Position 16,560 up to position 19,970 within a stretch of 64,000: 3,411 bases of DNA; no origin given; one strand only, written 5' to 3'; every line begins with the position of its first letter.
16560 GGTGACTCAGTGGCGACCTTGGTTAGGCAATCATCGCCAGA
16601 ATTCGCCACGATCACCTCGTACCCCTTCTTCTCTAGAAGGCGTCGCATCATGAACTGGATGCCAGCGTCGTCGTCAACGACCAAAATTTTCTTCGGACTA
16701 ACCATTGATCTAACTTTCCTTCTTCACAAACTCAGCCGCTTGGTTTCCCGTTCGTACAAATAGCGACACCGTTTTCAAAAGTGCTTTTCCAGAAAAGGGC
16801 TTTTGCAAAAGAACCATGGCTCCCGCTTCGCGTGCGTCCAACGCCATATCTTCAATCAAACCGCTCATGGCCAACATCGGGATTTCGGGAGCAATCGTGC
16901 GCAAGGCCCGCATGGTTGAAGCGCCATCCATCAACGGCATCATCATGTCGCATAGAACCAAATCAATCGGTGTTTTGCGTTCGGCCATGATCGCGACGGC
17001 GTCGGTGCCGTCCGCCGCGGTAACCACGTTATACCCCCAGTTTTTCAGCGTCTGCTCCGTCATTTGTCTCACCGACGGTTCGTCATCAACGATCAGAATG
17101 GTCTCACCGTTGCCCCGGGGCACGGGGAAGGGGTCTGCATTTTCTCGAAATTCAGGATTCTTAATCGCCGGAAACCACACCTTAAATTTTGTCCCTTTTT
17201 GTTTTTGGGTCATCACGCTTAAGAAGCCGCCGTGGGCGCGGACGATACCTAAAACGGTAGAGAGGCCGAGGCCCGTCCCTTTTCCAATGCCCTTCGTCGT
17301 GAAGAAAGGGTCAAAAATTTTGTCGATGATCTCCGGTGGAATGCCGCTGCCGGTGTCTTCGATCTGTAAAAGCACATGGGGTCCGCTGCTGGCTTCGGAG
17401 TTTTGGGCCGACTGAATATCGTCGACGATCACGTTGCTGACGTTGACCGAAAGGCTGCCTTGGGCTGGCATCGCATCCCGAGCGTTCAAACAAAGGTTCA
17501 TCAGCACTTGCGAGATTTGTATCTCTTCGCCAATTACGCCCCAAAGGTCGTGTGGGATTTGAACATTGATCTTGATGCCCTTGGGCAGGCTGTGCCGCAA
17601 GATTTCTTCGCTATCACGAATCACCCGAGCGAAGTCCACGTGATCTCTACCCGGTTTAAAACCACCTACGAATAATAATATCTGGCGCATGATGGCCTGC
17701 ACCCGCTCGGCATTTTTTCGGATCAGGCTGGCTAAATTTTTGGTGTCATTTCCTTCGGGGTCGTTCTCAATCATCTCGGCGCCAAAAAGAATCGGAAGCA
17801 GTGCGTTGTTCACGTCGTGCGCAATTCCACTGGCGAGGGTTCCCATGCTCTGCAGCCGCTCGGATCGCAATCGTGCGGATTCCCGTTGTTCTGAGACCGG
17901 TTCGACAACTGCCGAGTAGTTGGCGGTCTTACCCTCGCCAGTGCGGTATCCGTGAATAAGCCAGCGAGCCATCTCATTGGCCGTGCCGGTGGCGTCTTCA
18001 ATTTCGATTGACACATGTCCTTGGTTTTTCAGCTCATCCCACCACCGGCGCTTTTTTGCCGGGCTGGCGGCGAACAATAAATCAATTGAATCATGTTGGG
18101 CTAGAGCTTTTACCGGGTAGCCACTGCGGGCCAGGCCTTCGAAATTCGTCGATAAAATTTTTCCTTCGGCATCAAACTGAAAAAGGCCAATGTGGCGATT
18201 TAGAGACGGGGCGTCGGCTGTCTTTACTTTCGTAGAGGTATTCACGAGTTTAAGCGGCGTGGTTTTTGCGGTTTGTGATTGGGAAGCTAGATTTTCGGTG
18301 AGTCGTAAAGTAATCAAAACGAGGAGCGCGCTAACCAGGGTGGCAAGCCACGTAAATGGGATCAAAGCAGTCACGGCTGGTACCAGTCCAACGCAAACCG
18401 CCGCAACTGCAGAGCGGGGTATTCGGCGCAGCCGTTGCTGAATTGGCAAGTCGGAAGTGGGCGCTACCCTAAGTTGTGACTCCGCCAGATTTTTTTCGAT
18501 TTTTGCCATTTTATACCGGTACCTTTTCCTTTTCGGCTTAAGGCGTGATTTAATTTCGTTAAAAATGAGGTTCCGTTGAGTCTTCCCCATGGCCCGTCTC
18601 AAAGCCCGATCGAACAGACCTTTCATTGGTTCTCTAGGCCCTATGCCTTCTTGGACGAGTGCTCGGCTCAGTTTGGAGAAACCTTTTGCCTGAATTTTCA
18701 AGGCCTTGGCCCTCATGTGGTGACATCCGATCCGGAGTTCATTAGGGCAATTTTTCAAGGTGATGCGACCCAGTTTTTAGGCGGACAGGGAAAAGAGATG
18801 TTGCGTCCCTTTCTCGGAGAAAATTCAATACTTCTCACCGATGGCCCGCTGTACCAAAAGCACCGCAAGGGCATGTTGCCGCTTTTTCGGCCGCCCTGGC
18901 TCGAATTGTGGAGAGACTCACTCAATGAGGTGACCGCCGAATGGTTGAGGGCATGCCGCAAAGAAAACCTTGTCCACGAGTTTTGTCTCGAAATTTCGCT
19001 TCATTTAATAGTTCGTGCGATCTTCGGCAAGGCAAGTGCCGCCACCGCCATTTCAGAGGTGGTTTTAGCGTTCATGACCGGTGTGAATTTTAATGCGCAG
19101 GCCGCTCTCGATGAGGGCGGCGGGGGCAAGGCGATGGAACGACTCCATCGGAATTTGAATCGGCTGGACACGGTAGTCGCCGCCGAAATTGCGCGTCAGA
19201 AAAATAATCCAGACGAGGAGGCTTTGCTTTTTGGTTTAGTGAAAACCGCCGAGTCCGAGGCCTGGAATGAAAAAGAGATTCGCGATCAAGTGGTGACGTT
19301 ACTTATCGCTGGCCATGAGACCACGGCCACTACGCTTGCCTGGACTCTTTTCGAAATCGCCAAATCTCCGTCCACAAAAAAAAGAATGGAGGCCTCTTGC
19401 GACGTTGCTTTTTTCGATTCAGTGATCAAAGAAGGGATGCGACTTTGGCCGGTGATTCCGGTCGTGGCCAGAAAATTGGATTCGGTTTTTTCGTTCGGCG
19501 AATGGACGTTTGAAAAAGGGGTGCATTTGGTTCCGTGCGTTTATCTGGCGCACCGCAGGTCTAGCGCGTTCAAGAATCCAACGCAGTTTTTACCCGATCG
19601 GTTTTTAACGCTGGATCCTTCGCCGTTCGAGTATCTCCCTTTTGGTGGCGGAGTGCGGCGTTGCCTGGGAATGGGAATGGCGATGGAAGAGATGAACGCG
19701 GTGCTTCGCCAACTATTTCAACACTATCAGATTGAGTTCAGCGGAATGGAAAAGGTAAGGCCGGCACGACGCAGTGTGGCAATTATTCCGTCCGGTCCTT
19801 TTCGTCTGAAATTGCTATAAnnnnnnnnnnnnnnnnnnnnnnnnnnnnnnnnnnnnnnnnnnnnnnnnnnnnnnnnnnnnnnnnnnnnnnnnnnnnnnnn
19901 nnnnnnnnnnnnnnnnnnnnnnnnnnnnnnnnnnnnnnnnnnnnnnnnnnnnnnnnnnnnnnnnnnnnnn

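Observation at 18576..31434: Ten-gene co-directional operon joining a fatty-acyl tailoring module to a phosphorelay with a nucleotide-cyclase output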

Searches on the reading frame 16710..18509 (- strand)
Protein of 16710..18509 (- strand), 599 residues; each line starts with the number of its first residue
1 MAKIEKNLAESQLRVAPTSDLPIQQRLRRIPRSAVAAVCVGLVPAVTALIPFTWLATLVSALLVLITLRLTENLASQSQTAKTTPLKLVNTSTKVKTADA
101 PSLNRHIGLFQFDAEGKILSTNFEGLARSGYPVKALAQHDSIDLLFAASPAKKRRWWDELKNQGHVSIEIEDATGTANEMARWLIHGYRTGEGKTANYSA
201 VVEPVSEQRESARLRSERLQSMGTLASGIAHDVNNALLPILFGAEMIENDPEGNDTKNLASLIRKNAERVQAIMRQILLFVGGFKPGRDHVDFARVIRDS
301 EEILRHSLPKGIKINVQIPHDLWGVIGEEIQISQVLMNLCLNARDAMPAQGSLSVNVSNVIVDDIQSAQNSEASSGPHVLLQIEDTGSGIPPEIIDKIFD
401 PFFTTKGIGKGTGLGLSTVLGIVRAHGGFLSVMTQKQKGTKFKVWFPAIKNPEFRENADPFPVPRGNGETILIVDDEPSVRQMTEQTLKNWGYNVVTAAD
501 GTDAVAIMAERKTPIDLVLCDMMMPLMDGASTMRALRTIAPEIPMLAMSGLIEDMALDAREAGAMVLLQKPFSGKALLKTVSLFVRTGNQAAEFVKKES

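Call 31: search_protein_families(library=pfam, proteins=[window:16710-18509:-], max_evalue=0.001)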
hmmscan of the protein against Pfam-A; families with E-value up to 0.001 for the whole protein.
window:16710-18509:- (599 aa): 3 families
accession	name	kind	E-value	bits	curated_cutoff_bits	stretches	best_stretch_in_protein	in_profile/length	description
PF00072.30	Response_reg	-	1.3e-24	86.9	30.2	1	471-581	1-110/111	Response regulator receiver domain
PF02518.31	HATPase_c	-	4.2e-22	79.1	26.4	1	328-448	2-109/111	Histidine kinase-, DNA gyrase B-, and HSP90-like ATPase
PF00512.31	HisKA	-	2.1e-06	28.1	26.9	1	222-280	2-60/66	His Kinase A (phospho-acceptor) domain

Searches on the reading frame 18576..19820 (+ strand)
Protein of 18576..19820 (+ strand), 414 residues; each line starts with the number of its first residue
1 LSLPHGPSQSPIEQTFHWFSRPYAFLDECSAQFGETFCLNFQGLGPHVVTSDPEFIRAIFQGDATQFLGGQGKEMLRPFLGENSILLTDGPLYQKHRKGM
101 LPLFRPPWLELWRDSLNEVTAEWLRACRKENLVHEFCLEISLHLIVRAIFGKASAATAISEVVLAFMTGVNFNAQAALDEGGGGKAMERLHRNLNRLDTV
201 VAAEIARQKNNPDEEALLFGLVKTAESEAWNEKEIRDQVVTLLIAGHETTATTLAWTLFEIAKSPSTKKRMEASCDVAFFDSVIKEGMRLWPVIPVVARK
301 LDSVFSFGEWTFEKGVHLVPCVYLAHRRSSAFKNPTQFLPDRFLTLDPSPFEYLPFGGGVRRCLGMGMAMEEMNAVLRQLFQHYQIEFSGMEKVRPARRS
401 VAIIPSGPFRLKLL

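Call 4: search_protein_families(library=pfam, proteins=[window:18576-19820:+], max_evalue=0.01)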
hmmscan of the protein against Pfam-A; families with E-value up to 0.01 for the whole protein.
window:18576-19820:+ (414 aa): 1 family
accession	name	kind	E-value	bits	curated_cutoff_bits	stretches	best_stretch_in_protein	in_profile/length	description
PF00067.27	p450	-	1.3e-50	173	22.8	1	4-412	1-461/462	Cytochrome P450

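Call 5: search_protein_families(library=ncbifam, proteins=[window:18576-19820:+], max_evalue=0.01)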
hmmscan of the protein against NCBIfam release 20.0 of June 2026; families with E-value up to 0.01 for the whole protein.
window:18576-19820:+ (414 aa): 9 families
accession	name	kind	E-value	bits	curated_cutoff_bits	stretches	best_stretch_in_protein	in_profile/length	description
NF050147.1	aminopyruv_ApyO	equivalog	8.3e-35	120.3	525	1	90-394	85-403/444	RiPP biosynthesis cytochrome P450 ApyO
NF051859.1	AlbFlvMonOxTrpSyn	equivalog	8.4e-22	77.3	700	1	45-388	60-431/457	bifunctional albaflavenone monooxygenase/terpene synthase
NF045812.1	PentlenOxigase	equivalog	1.7e-17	63.4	800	1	184-399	188-424/444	pentalenene oxygenase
NF053744.1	FAProxCypCBc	equivalog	4.3e-16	58.5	600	1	68-385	67-385/416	CYP152 family fatty-acid peroxygenase CypC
TIGR04538.1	P450_cycloAA_1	subfamily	1.3e-14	53.9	500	1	197-383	177-365/395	cytochrome P450, cyclodipeptide synthase-associated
NF041177.1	Cyp119_Thmprot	equivalog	1.4e-11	43.8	680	1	85-394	68-351/368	cytochrome P450 Cyp119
NF041802.1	P450_SolI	exception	8.9e-09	34.3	850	1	204-384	222-395/424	solanimycin biosynthesis cytochrome P450 SolI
TIGR04515.1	P450_rel_GT_act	subfamily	1.9e-07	30.8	343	1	98-343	105-323/386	P450-derived glycosyltransferase activator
NF045816.1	PentlenlactSyn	equivalog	7.9e-06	24.8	700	1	201-383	188-365/396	pentalenolactone synthase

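Call 46: search_solved_structures(query=window:18576-19820:+, max_evalue=1e-10, show_alignments=0)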
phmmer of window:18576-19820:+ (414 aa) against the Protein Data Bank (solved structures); distinct sequences matched with E-value up to 1e-10: 205 (the best 60 are shown).
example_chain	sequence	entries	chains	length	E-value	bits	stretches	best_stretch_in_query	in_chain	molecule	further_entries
1wiy_A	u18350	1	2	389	2e-23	86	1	52-387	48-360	Cytochrome P450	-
1n97_A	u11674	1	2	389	2.7e-23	85.6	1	52-387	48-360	CYP175A1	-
6l8i_A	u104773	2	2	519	2.5e-22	82.4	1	221-387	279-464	Protein LUTEIN DEFICIENT 5, chloroplastic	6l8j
6j94_A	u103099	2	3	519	2.6e-22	82.4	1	221-387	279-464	Protein LUTEIN DEFICIENT 5, chloroplastic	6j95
7wzl_A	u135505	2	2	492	7.6e-22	80.8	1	222-413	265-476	Putative cytochrome P450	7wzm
8hkj_A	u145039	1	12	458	9.5e-22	80.5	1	197-412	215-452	Bifunctional cytochrome P450/NADPH--P450 reductase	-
6l8h_A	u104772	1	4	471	1.1e-19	73.7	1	213-388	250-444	Carotene epsilon-monooxygenase, chloroplastic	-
1zoa_A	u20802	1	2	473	1.7e-19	73.1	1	214-387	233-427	Bifunctional P-450:NADPH-P450 reductase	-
8q2f_A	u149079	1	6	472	2.2e-19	72.7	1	226-387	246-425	Bifunctional cytochrome P450/NADPH--P450 reductase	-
3psx_A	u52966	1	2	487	2.5e-19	72.6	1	224-387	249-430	Bifunctional P-450/NADPH-P450 reductase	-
5b2u_A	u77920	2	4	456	4e-19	71.9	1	214-387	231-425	Bifunctional cytochrome P450/NADPH--P450 reductase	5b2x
7y9l_A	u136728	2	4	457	4.1e-19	71.8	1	213-387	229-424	Bifunctional cytochrome P450/NADPH--P450 reductase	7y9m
4hgh_A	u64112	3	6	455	4.2e-19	71.8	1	197-387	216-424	Bifunctional P-450/NADPH-P450 reductase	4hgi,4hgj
4hgf_A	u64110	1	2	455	4.7e-19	71.6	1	198-387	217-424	Bifunctional P-450/NADPH-P450 reductase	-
4hgg_A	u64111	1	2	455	4.7e-19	71.6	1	198-387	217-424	Bifunctional P-450/NADPH-P450 reductase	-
1bu7_A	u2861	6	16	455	5.4e-19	71.4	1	214-387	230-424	PROTEIN (CYTOCHROME P450) | CYTOCHROME P450 BM-3 | CYTOCHROME P450 102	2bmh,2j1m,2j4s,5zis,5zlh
9iss_A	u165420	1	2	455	5.4e-19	71.4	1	200-387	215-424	Bifunctional cytochrome P450/NADPH--P450 reductase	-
4key_A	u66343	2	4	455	5.5e-19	71.4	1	213-387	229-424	Bifunctional P-450/NADPH-P450 reductase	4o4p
23ub_A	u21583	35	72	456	5.5e-19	71.4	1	214-387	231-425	Bifunctional cytochrome P450/NADPH--P450 reductase | Bifunctional P-450/NADPH-P450 reductase | Bifunctional cytochrome P450/NADPH-P450 reductase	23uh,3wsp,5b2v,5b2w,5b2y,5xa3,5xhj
9ist_A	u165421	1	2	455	5.5e-19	71.4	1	200-387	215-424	Bifunctional cytochrome P450/NADPH--P450 reductase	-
4kew_A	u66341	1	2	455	5.5e-19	71.4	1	213-387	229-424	Bifunctional P-450/NADPH-P450 reductase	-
1bvy_A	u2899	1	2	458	5.5e-19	71.4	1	214-387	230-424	PROTEIN (CYTOCHROME P450 BM-3)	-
4kf2_A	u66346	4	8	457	5.5e-19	71.4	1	213-387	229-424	Bifunctional P-450/NADPH-P450 reductase | Bifunctional cytochrome P450/NADPH--P450 reductase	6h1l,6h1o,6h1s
6hn8_A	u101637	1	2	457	5.5e-19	71.4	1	213-387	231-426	Bifunctional cytochrome P450/NADPH--P450 reductase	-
4kf0_A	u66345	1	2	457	5.6e-19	71.4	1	213-387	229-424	Bifunctional P-450/NADPH-P450 reductase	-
6h1t_A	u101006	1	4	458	5.6e-19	71.4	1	213-387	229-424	Bifunctional cytochrome P450/NADPH--P450 reductase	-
2uwh_A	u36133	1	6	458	5.6e-19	71.4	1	213-387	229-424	BIFUNCTIONAL P-450: NADPH-P450 REDUCTASE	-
7wy3_A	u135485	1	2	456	5.6e-19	71.4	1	213-387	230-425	Bifunctional cytochrome P450/NADPH--P450 reductase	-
9isu_A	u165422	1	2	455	5.6e-19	71.4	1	200-387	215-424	Bifunctional cytochrome P450/NADPH--P450 reductase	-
2x7y_A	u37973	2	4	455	5.8e-19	71.3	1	214-387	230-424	BIFUNCTIONAL P-450/NADPH-P450 REDUCTASE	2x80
7wy2_A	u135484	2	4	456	5.8e-19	71.3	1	214-387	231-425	Bifunctional cytochrome P450/NADPH--P450 reductase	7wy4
3kx3_A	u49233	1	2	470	5.9e-19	71.3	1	213-387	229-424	Bifunctional P-450/NADPH-P450 reductase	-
4zfa_A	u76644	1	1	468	6e-19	71.3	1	214-387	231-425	Bifunctional P-450/NADPH-P450 reductase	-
7wde_A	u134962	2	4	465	6e-19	71.3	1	213-387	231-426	Bifunctional cytochrome P450/NADPH--P450 reductase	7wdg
9l7s_A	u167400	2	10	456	6e-19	71.3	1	214-387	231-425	Bifunctional cytochrome P450/NADPH--P450 reductase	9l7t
9l7v_A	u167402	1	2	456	6e-19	71.3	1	214-387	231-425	Bifunctional cytochrome P450/NADPH--P450 reductase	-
3ben_A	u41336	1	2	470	6e-19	71.3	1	214-387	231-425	Cytochrome P450 102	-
2ij2_A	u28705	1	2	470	6e-19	71.3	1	214-387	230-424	Cytochrome P450 BM3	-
1fag_A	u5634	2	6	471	6.1e-19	71.3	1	214-387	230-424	CYTOCHROME P450 BM-3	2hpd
9l7u_A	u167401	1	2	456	6.2e-19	71.2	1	214-387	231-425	Bifunctional cytochrome P450/NADPH--P450 reductase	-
1jpz_A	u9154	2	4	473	6.2e-19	71.2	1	214-387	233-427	BIFUNCTIONAL P-450:NADPH-P450 REDUCTASE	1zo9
7egn_A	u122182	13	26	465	6.2e-19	71.2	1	214-387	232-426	Bifunctional cytochrome P450/NADPH--P450 reductase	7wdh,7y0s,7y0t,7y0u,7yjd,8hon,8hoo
7wdd_A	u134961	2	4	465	6.3e-19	71.2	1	214-387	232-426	Bifunctional cytochrome P450/NADPH--P450 reductase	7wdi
4kpb_A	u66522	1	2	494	6.4e-19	71.2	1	214-387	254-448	Cytochrome P450 BM-3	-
6k24_A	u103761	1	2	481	6.5e-19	71.2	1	214-387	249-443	Bifunctional cytochrome P450/NADPH--P450 reductase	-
7y9j_A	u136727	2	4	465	6.9e-19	71.1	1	213-387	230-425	Bifunctional cytochrome P450/NADPH--P450 reductase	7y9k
3npl_A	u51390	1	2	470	7.1e-19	71.1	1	214-387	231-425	Bifunctional P-450/NADPH-P450 reductase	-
6jmw_A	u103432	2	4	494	7.1e-19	71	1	214-387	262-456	Bifunctional cytochrome P450/NADPH--P450 reductase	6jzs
4kpa_A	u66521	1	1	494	7.1e-19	71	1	214-387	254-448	Cytochrome P450 BM-3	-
7y0r_A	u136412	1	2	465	7.2e-19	71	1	224-387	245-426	Bifunctional cytochrome P450/NADPH--P450 reductase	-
8qze_A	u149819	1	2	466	7.5e-19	71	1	215-387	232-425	Bifunctional cytochrome P450/NADPH--P450 reductase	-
5og9_A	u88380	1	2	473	7.7e-19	70.9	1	215-387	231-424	Bifunctional cytochrome P450/NADPH--P450 reductase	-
9wma_A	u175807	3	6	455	8.1e-19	70.9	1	223-387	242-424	Bifunctional cytochrome P450/NADPH--P450 reductase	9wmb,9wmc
2nnb_A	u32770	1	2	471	8.4e-19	70.8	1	214-387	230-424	Bifunctional P-450:NADPH-P450 reductase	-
1zo4_A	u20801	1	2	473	8.5e-19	70.8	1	214-387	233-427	Bifunctional P-450:NADPH-P450 reductase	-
7yd9_A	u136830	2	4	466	1e-18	70.5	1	224-387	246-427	Bifunctional cytochrome P450/NADPH--P450 reductase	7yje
3m4v_A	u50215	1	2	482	1.1e-18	70.5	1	214-387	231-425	Bifunctional P-450/NADPH-P450 reductase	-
1p0x_A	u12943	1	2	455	1.4e-18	70.1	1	214-387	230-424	Bifunctional P-450:NADPH-P450 reductase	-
5e78_A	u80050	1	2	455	1.5e-18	70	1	214-387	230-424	Bifunctional P-450/NADPH-P450 reductase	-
5jq2_A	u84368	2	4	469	1.6e-18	69.9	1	214-387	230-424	P450 BM3 L407C heme domain mutant | Bifunctional cytochrome P450/NADPH--P450 reductase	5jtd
